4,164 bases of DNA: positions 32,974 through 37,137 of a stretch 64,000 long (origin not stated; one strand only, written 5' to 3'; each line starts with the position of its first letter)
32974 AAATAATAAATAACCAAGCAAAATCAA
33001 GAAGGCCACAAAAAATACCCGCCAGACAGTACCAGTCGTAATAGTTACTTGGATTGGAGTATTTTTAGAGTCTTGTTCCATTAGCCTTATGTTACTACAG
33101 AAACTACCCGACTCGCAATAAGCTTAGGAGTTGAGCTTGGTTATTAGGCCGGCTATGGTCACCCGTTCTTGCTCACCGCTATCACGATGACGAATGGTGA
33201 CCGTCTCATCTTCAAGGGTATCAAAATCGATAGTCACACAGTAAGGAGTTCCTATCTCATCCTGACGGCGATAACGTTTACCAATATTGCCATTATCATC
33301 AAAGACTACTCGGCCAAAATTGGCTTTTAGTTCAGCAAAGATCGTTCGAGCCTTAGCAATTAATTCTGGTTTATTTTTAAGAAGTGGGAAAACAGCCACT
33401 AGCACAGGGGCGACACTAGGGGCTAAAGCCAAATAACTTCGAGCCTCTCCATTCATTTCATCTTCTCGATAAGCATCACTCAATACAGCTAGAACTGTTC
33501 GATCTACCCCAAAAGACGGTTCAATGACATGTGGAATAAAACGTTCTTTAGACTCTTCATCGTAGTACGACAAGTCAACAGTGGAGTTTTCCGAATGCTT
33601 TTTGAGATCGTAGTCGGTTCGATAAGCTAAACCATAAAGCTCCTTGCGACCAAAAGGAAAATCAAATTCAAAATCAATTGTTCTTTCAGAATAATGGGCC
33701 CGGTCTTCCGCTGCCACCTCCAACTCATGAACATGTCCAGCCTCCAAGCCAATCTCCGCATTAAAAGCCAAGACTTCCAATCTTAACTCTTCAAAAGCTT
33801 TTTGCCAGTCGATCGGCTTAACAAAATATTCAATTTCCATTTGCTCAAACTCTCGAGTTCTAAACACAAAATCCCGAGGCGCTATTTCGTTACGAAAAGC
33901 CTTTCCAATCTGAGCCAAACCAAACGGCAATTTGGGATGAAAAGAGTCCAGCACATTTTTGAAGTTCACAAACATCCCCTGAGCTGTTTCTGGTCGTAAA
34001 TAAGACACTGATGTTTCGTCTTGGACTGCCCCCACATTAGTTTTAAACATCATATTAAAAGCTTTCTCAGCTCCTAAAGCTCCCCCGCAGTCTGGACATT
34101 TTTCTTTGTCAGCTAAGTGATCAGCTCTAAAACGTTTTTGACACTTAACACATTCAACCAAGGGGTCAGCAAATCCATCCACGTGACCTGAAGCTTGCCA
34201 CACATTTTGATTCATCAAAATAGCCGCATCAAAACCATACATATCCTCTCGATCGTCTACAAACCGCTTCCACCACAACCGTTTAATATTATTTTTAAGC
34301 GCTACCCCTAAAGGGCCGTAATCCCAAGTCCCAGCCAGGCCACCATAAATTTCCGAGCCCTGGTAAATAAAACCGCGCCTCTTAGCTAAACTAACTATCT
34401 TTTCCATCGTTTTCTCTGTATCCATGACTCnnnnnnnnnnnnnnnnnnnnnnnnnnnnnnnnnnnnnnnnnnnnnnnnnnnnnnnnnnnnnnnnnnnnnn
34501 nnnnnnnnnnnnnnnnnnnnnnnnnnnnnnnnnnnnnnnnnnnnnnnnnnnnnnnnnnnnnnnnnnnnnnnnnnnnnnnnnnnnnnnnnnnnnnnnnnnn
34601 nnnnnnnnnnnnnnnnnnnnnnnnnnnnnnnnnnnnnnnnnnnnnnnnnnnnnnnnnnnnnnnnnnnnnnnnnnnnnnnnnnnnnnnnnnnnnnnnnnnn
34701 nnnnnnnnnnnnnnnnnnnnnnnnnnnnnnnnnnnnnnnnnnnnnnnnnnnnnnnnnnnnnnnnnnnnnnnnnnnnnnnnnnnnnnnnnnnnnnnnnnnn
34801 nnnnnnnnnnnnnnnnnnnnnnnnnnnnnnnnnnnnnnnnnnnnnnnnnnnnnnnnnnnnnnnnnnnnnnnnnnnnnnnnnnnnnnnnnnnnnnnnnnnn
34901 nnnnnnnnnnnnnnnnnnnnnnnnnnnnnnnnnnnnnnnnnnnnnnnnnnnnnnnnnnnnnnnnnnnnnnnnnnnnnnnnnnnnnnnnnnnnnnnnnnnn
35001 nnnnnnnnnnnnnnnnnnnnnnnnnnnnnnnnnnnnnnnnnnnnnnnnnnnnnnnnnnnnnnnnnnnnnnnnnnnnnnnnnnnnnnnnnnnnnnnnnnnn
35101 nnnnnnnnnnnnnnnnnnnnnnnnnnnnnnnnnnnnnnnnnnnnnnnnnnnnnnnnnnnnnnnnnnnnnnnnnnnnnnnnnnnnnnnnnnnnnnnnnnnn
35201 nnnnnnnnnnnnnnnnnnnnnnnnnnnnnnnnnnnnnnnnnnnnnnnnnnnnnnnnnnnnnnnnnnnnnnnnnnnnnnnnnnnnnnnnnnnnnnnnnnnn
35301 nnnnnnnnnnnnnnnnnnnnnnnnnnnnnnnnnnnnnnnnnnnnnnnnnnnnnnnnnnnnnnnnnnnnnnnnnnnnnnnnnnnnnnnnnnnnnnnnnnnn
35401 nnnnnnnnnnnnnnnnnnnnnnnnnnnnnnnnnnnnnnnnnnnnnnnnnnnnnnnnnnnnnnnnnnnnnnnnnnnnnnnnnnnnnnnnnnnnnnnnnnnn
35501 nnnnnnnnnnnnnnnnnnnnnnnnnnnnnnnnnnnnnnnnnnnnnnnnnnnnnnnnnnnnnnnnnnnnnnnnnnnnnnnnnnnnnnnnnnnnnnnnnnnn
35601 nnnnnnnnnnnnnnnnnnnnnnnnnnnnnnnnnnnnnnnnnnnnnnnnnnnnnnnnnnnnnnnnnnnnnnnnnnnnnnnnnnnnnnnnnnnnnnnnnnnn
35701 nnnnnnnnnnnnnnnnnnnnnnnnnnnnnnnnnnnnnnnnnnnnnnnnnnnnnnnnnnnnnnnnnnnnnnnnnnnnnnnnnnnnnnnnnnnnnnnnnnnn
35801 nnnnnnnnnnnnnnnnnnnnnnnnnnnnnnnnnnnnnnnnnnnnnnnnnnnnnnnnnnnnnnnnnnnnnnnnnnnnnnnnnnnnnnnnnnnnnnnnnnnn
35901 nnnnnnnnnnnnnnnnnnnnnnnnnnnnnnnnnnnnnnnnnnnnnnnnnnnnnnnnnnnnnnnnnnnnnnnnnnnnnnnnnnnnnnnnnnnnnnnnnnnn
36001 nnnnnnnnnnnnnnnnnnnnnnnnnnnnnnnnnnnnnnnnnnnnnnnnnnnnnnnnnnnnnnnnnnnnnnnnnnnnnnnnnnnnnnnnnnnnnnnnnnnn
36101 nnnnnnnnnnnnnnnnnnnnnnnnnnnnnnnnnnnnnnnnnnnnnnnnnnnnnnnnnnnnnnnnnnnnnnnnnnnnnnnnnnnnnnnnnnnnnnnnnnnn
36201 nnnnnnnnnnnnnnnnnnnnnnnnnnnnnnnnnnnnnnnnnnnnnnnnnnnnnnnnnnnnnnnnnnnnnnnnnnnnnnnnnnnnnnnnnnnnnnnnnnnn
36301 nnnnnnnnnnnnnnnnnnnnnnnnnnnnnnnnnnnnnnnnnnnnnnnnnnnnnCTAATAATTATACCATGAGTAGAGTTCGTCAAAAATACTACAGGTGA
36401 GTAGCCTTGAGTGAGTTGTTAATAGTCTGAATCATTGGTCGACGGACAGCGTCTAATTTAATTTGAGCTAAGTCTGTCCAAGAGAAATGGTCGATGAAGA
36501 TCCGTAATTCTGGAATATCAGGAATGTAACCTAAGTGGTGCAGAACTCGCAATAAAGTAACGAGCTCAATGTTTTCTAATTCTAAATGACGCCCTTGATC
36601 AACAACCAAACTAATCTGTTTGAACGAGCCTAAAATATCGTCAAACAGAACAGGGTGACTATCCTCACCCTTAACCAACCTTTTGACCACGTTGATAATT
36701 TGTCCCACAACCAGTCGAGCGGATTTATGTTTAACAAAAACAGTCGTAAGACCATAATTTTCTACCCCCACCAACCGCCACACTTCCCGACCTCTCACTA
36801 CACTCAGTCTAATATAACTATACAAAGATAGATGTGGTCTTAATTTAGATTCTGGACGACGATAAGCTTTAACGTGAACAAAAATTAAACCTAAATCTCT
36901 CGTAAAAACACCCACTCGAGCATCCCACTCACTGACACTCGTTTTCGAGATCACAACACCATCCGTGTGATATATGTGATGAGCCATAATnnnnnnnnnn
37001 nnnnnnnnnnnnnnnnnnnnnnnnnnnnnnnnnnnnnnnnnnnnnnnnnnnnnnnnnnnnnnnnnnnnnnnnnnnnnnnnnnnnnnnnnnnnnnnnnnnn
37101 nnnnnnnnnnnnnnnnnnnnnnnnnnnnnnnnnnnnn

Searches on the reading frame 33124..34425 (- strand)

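Call 86: search_protein_families(library=pfam, proteins=[window:33124-34425:-], max_evalue=0.0001)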
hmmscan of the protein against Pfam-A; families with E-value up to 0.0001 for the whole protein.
window:33124-34425:- (433 aa): 2 families
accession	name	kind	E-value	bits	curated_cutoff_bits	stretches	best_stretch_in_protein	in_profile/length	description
PF03129.25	HGTP_anticodon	-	2.4e-22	79.3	21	1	343-432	2-92/94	Anticodon binding domain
PF00587.30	tRNA-synt_2b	-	7.6e-13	49.3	29.3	1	136-316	6-177/179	tRNA synthetase class II core domain (G, H, P, S and T)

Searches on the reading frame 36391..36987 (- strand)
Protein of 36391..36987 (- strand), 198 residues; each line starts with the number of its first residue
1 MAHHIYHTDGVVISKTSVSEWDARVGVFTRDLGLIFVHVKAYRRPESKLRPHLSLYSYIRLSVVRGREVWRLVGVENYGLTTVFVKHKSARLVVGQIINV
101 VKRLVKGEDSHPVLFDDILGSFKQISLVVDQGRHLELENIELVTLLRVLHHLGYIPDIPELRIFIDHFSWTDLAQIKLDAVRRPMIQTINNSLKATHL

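Call 86: search_protein_families(library=pfam, proteins=[window:36391-36987:-], max_evalue=0.0001)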
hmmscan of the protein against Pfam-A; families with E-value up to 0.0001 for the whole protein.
window:36391-36987:- (198 aa): 2 families
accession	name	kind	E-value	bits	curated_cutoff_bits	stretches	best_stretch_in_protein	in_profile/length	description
PF11967.14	RecO_N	-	5.5e-09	36.4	27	1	5-72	3-71/80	Recombination protein O N terminal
PF02565.21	RecO_C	-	2.7e-05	24.4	22.1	1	97-157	13-67/157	Recombination protein O C terminal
